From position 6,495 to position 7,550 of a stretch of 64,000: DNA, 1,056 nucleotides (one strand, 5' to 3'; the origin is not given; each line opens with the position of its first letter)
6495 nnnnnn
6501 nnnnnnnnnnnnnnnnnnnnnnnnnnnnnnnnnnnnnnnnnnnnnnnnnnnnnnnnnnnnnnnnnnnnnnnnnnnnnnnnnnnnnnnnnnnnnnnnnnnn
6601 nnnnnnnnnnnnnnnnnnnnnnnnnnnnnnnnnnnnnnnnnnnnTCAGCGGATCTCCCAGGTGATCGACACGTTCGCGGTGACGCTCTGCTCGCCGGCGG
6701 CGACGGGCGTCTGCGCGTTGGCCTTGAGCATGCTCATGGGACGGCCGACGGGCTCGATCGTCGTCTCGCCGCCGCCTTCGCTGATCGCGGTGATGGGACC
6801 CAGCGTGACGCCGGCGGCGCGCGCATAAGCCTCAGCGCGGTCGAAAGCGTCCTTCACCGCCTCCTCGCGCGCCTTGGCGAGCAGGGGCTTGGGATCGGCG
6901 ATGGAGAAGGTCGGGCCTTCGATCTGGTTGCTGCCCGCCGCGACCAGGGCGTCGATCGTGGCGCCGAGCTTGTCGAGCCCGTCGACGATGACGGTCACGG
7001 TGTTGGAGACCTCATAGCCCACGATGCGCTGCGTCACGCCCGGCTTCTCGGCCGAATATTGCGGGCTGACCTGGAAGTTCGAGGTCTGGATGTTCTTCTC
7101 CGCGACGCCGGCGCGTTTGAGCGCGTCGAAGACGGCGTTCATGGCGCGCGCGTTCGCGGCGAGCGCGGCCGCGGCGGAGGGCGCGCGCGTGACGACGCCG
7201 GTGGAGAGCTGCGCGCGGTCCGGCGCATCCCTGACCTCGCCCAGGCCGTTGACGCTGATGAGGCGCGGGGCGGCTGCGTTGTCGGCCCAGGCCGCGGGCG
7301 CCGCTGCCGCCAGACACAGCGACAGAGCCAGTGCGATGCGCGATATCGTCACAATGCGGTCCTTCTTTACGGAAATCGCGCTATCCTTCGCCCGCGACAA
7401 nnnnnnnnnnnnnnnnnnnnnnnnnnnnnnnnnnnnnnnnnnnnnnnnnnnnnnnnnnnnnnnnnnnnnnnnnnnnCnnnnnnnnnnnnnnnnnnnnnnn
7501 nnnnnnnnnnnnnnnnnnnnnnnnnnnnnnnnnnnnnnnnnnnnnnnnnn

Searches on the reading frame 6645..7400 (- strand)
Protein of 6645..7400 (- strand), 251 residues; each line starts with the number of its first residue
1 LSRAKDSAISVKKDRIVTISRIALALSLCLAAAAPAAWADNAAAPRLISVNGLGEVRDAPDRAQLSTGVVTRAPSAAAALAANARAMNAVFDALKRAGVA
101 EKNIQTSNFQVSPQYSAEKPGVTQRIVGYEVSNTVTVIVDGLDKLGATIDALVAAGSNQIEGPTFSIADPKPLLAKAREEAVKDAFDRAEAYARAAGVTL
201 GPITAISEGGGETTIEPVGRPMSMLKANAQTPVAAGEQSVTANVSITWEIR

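Call 27: search_protein_families(library=pfam, proteins=[window:6645-7400:-], max_evalue=0.001)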
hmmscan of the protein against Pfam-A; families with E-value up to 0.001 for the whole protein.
window:6645-7400:- (251 aa): 1 family
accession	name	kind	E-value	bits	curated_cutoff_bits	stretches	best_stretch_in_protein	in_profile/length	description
PF04402.19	SIMPL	-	3e-58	197.9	25.2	1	48-248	1-205/205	Protein of unknown function (DUF541)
